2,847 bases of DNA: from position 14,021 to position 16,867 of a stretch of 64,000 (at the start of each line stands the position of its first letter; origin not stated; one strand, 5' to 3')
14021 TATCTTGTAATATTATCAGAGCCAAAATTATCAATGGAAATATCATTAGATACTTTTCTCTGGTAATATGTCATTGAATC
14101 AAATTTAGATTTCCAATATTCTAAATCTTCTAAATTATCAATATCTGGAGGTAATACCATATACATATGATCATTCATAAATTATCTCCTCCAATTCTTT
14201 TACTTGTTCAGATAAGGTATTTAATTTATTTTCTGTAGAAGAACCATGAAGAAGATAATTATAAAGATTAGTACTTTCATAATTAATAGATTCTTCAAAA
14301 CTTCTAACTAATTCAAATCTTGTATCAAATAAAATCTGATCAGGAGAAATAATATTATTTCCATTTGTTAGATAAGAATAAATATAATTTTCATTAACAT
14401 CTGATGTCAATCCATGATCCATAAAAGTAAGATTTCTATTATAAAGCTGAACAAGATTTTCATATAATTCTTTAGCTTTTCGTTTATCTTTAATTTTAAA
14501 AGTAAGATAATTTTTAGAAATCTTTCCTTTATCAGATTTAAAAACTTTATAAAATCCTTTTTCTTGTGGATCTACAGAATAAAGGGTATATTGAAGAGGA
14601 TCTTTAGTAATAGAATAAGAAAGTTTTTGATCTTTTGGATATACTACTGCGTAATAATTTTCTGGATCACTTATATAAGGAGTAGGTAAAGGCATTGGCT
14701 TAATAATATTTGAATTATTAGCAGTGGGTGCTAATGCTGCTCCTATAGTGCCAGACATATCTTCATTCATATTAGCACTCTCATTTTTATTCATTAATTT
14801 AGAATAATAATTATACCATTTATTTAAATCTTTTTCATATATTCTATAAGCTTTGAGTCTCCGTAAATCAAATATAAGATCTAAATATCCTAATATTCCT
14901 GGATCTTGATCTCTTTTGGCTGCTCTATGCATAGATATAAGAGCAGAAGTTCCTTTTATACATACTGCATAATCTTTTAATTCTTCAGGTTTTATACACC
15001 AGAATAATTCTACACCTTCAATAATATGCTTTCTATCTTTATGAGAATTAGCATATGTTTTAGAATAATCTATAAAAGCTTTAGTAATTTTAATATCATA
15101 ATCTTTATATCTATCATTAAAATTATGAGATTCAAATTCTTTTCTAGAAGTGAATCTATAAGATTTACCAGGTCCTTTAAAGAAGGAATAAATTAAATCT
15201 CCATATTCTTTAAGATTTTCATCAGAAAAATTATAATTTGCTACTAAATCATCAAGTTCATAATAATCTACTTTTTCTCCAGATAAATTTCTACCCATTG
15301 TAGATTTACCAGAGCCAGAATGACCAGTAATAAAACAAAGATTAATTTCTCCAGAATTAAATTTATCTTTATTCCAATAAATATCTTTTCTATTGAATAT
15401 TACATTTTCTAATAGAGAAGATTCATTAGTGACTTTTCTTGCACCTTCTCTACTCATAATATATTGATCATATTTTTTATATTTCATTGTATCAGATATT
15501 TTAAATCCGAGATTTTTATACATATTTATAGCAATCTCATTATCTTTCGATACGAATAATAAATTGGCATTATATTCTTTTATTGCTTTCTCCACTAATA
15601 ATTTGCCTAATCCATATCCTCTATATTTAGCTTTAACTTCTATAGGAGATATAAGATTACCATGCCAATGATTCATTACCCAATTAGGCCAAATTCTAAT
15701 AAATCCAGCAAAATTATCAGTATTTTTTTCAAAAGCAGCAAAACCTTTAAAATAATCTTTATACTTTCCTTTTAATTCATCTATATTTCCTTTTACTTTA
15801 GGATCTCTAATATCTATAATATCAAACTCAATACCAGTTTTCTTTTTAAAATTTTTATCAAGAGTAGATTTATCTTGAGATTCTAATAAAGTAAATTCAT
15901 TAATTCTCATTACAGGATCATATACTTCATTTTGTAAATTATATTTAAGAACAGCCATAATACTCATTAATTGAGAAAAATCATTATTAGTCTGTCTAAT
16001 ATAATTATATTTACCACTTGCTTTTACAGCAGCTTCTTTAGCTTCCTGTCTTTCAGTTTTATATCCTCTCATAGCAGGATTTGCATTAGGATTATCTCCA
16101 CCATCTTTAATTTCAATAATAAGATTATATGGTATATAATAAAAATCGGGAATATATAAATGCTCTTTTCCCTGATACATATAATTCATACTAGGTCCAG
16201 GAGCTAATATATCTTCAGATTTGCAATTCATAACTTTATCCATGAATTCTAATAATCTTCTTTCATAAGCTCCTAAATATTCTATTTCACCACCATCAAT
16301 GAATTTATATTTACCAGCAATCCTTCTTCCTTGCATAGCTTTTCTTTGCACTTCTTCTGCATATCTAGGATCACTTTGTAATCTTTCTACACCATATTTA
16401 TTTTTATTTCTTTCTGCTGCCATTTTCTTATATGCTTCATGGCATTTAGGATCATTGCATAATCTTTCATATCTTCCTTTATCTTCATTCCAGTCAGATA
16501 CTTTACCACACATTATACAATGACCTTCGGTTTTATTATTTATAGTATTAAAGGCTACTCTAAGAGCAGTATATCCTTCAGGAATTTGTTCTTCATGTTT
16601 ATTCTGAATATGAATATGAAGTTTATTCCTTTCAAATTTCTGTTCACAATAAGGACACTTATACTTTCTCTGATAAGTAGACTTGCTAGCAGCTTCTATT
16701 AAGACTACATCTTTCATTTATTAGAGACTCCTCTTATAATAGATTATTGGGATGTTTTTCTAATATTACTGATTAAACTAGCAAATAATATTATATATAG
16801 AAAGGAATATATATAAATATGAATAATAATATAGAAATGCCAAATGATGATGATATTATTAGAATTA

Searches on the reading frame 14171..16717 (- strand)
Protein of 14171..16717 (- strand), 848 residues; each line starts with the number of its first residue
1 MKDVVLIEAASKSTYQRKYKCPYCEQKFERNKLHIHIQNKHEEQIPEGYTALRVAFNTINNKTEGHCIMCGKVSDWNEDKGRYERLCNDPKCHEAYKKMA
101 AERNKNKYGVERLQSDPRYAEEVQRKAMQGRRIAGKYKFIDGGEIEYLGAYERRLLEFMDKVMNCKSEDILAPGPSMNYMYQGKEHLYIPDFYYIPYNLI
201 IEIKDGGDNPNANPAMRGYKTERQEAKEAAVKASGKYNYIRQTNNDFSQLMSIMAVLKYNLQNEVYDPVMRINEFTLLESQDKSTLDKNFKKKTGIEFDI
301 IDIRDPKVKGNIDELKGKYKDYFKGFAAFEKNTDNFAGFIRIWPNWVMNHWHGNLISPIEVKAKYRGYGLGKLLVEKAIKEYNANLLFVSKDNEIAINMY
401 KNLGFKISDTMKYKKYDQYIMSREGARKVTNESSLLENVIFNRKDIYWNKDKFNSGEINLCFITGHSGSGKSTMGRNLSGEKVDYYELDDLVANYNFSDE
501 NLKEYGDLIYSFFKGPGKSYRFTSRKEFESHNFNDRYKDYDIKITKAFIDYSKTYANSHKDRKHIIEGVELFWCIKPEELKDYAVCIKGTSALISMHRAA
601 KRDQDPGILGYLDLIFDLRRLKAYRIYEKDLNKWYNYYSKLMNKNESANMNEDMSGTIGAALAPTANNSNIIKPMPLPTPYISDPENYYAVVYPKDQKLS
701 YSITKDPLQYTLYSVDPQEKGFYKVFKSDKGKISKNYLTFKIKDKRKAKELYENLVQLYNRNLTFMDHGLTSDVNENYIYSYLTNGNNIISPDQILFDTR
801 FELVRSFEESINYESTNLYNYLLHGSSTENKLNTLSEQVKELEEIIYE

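Call 29: search_protein_families(library=phrogs, proteins=[window:14171-16717:-], max_evalue=0.00001)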
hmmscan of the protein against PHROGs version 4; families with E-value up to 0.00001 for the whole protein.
window:14171-16717:- (848 aa): 2 families
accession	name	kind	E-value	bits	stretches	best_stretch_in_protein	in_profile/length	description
phrog_15137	-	DNA, RNA and nucleotide metabolism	1.9e-40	139.9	1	19-234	4-213/236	endonuclease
phrog_3810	-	other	3.7e-09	37.7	1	311-411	47-149/155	acetyltransferase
